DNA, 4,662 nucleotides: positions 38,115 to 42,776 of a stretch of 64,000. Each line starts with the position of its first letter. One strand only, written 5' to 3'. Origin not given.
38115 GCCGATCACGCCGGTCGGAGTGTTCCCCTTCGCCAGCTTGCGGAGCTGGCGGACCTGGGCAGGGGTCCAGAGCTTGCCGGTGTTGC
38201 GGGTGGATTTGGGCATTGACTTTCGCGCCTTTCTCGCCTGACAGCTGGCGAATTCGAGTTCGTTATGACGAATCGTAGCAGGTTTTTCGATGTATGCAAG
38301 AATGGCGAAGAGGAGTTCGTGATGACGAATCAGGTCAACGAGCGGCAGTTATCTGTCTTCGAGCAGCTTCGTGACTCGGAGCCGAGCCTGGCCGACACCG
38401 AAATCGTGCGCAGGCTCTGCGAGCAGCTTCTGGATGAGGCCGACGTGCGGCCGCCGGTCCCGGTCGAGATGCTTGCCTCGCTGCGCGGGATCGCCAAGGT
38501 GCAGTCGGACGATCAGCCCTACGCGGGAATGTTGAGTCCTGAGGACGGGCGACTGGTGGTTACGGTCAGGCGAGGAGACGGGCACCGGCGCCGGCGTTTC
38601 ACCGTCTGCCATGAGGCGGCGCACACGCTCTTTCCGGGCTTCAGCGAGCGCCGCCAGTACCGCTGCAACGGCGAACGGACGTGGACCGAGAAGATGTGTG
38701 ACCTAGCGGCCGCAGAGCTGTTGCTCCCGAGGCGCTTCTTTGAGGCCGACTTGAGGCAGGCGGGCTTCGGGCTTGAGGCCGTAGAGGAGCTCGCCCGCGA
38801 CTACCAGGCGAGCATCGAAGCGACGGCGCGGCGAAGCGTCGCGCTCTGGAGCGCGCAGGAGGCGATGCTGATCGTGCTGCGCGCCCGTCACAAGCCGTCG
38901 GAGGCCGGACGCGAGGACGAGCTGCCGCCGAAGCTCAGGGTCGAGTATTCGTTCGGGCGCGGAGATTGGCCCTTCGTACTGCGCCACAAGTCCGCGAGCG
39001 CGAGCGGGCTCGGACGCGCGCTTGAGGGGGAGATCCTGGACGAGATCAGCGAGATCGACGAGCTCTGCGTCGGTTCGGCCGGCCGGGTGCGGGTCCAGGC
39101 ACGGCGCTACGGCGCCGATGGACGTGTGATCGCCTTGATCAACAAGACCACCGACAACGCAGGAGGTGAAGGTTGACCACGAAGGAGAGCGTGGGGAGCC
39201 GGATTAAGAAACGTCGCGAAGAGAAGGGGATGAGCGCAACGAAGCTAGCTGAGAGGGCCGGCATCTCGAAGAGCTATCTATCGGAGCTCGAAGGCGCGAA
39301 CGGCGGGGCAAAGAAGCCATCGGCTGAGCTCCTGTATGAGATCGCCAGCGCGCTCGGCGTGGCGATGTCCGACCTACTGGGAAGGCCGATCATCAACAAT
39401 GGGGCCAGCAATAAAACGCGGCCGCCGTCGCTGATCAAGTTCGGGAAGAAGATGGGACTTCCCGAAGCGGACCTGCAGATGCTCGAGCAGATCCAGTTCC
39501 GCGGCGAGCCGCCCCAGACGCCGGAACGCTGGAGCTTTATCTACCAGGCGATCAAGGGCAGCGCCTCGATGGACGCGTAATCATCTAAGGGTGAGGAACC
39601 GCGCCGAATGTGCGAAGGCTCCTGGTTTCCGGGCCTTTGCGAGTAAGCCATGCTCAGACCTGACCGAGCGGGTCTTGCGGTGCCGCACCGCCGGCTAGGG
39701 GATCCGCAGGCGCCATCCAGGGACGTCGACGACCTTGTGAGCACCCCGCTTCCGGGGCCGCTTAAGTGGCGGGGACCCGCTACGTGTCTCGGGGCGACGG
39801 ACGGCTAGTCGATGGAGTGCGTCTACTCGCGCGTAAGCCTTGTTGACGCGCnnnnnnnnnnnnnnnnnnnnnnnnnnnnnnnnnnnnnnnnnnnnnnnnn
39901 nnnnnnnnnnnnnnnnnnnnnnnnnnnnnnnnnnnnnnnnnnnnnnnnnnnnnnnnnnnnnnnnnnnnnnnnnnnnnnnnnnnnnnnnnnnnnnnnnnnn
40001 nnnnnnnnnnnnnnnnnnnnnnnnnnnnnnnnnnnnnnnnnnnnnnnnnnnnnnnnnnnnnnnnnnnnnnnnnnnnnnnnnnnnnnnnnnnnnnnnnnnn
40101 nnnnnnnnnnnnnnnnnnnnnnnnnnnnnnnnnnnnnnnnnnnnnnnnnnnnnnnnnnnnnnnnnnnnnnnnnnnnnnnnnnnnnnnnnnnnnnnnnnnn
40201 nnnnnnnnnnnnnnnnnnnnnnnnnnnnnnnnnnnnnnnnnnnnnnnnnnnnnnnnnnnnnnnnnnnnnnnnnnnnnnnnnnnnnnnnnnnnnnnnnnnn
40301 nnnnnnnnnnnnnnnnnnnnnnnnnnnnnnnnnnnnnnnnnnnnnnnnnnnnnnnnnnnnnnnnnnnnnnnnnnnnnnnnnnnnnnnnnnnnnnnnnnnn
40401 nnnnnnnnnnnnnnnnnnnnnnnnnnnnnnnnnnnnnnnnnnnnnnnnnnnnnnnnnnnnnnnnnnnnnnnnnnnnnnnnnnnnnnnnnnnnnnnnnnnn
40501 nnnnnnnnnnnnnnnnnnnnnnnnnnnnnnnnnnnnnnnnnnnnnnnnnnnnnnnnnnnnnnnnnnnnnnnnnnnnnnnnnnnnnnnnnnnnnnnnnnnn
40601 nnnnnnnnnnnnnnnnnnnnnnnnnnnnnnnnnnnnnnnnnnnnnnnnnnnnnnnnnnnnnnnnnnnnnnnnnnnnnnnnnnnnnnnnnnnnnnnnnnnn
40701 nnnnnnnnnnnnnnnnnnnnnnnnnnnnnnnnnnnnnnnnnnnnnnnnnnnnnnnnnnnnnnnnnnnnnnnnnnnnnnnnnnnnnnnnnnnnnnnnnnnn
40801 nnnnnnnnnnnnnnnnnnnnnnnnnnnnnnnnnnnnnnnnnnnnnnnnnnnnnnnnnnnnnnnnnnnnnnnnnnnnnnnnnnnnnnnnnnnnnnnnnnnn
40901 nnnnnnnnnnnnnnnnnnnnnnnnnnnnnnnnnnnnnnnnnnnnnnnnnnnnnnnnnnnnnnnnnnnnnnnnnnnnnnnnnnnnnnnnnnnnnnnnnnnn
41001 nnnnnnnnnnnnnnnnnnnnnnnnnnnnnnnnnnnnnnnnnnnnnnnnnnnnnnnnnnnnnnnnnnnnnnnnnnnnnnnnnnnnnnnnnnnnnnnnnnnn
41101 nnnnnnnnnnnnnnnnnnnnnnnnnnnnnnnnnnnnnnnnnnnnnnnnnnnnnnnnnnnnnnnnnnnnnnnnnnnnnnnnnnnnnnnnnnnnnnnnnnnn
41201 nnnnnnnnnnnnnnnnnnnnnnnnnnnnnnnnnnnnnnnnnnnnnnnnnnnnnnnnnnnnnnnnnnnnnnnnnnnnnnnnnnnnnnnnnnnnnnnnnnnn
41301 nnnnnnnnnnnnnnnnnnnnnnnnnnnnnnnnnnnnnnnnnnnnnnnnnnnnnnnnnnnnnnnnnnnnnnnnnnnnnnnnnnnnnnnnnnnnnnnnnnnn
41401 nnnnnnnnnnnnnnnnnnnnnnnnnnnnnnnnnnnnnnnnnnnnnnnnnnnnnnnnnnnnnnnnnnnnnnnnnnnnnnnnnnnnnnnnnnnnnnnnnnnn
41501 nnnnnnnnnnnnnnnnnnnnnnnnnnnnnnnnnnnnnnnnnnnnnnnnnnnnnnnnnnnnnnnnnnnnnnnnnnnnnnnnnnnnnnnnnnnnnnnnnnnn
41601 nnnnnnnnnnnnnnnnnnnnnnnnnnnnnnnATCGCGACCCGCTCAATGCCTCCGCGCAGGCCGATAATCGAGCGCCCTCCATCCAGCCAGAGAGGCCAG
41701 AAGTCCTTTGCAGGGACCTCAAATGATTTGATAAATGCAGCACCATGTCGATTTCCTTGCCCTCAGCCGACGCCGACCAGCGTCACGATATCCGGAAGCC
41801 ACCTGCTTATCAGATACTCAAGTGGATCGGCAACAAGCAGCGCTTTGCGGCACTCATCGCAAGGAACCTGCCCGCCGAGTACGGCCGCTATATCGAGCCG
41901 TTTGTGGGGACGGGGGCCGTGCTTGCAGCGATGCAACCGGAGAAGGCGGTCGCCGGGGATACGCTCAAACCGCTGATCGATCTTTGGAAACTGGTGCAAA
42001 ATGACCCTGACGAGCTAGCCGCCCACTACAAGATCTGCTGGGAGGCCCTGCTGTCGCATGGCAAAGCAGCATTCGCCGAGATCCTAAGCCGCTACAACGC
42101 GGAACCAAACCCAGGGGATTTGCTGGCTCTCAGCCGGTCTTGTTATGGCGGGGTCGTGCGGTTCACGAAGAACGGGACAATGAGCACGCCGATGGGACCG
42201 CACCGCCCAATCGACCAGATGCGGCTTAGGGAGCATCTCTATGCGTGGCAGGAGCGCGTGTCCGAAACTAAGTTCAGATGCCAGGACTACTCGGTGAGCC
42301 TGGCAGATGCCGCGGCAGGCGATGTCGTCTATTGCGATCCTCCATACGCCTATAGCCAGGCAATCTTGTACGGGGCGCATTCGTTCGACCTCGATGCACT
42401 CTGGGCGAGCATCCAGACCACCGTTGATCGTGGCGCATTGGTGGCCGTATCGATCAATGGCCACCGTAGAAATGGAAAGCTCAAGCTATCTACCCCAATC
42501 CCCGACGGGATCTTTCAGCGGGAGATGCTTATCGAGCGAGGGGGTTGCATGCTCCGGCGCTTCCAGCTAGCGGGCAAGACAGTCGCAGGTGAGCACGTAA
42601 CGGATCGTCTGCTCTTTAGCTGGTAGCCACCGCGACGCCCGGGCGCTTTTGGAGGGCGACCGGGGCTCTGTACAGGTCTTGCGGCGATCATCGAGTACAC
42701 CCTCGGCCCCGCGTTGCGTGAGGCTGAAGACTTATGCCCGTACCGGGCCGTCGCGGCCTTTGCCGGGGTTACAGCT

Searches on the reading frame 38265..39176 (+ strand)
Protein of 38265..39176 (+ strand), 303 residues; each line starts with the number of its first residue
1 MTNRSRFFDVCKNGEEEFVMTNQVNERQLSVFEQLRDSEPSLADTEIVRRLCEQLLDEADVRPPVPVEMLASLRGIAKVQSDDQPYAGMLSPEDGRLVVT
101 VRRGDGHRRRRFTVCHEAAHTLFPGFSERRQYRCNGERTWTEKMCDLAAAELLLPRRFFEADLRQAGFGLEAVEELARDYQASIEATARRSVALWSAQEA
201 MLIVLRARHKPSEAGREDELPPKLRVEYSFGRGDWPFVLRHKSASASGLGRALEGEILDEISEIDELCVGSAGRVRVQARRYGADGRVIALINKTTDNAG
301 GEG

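Call 13: search_protein_families(library=pfam, proteins=[window:38265-39176:+], max_evalue=0.01)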
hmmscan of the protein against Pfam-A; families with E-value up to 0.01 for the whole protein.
window:38265-39176:+ (303 aa): 1 family
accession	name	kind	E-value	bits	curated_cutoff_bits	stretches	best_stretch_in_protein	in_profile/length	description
PF06114.19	Peptidase_M78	-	2.7e-08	34.1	22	1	96-190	28-121/123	IrrE N-terminal-like domain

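Call 77: search_protein_families(library=padloc, proteins=[window:38265-39176:+], max_evalue=0.001)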
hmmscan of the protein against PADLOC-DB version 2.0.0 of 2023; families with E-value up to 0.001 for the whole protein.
window:38265-39176:+ (303 aa): 7 families
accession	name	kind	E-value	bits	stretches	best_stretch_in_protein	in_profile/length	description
PDLC04141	capP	-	2.6e-26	90.6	1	48-206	5-164/242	capP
PDLC03944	RmrA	-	1.7e-08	32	1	105-194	194-283/384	-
PDLC03948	RmrA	-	7.9e-07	26.3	1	98-200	195-295/397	-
PDLC03954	RmrA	-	3.2e-06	24.3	1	103-194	201-290/380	-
PDLC03947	RmrA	-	3e-05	21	1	93-194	190-290/383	-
PDLC03952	RmrA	-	0.00048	17.1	1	108-205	218-313/395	-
PDLC03945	RmrA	-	0.00062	17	1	108-194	206-293/394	-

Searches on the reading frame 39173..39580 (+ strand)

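Call 13: search_protein_families(library=pfam, proteins=[window:39173-39580:+], max_evalue=0.01)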
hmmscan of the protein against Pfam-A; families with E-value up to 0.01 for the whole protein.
window:39173-39580:+ (135 aa): 6 families
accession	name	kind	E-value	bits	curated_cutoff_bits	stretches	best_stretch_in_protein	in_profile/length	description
PF01381.28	HTH_3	-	5.4e-13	49.2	23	1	11-68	1-55/55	Helix-turn-helix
PF13443.12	HTH_26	-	2.3e-09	37.8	22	1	10-70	1-59/63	Cro/C1-type HTH DNA-binding domain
PF13560.12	HTH_31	-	3.4e-09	37.3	27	1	8-64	3-57/64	Helix-turn-helix domain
PF12844.13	HTH_19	-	5.9e-09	36.1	30.2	1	8-68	1-58/64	Helix-turn-helix domain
PF13413.12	HTH_25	-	3.4e-05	24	24.6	1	11-43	2-34/62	Helix-turn-helix domain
PF07022.19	Phage_CI_repr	-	0.0094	16.7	22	0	19-70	11-59/65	Bacteriophage CI repressor helix-turn-helix domain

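Call 77: search_protein_families(library=padloc, proteins=[window:39173-39580:+], max_evalue=0.001)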
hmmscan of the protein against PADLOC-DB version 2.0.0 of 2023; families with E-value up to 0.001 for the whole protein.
window:39173-39580:+ (135 aa): 12 families
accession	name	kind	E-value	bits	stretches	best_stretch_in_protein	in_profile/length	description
PDLC04142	capH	-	4.2e-16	57.9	1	6-107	6-94/103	capH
PDLC02926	HTH_VI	-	1.1e-14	52.5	1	8-69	3-61/92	-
PDLC03665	Control_protein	-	2.2e-08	32.3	1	8-70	10-70/77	control protein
PDLC04775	PDC-M69A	-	1.8e-06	26.5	1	4-70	5-68/113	-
PDLC03947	RmrA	-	3.3e-06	24.2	1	3-63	8-65/383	-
PDLC03949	RmrA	-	6.6e-06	23.2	1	9-66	5-59/363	-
PDLC03944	RmrA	-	2.3e-05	21.6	1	3-62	3-59/384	-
PDLC03953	RmrA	-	3.6e-05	21.2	1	5-66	4-62/373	-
PDLC03951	RmrA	-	7.1e-05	19.9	1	8-73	10-71/400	-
PDLC03954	RmrA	-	8e-05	19.7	1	7-71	11-72/380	-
PDLC03948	RmrA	-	8.3e-05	19.6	1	3-78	5-77/397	-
PDLC03952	RmrA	-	0.00018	18.5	1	5-63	21-76/395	-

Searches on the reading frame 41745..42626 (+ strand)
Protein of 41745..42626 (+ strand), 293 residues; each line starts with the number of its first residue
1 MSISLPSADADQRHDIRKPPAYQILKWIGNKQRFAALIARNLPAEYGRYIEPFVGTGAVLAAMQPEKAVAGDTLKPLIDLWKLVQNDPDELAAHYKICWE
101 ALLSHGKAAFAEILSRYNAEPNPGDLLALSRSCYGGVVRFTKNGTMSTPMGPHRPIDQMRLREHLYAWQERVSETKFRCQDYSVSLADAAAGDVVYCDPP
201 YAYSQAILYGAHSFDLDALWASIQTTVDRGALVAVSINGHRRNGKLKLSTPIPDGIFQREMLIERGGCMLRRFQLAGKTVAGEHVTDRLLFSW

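Call 13: search_protein_families(library=pfam, proteins=[window:41745-42626:+], max_evalue=0.01)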
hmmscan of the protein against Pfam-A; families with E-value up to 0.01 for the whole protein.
window:41745-42626:+ (293 aa): 2 families
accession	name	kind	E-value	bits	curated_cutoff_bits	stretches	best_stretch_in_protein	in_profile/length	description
PF02086.21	MethyltransfD12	-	3.4e-32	112.6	22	1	27-205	1-189/253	D12 class N6 adenine-specific DNA methyltransferase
PF19819.4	DUF6302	-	0.0023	18.5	27.2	1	218-281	22-84/135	Family of unknown function (DUF6302)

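Call 77: search_protein_families(library=padloc, proteins=[window:41745-42626:+], max_evalue=0.001)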
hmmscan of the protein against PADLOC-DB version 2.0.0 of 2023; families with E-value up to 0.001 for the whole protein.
window:41745-42626:+ (293 aa): 20 families
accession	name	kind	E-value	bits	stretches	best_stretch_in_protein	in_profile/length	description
PDLC03290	MTase_II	-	1.1e-49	167.3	1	23-293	6-292/292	Type II methyltransferase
PDLC03294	MTase_II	-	2e-38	130.6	1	24-214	7-203/272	Type II methyltransferase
PDLC03302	MTase_II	-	2.5e-37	127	1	23-271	361-608/626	Type II methyltransferase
PDLC03729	oMTase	-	3e-30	103.7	1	23-204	6-187/275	orphan methyltransferase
PDLC03264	MTase_II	-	1.9e-25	87.7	1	25-212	15-212/306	Type II methyltransferase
PDLC03735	oMTase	-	1.6e-24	84.8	1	22-205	8-202/284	orphan methyltransferase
PDLC03261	MTase_II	-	4.4e-23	79.4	1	12-202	15-204/643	Type II methyltransferase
PDLC03383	MTase_II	-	1.3e-17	62.2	2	88-208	109-228/318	Type II methyltransferase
PDLC03341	MTase_II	-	3.1e-16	57.8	1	23-206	17-207/316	Type II methyltransferase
PDLC03266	MTase_II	-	9.6e-16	56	1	23-204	16-200/285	Type II methyltransferase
PDLC03247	MTase_II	-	2.5e-14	51.1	1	24-211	5-194/282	Type II methyltransferase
PDLC03287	MTase_II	-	1.6e-13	48.3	1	25-202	367-551/646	Type II methyltransferase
PDLC03253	MTase_II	-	1.6e-12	45.7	1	23-211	5-188/253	Type II methyltransferase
PDLC03722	oMTase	-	1.6e-07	29.4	1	26-206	6-179/259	orphan methyltransferase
PDLC03244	MTase_II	-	2.7e-07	28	1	20-94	26-100/295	Type II methyltransferase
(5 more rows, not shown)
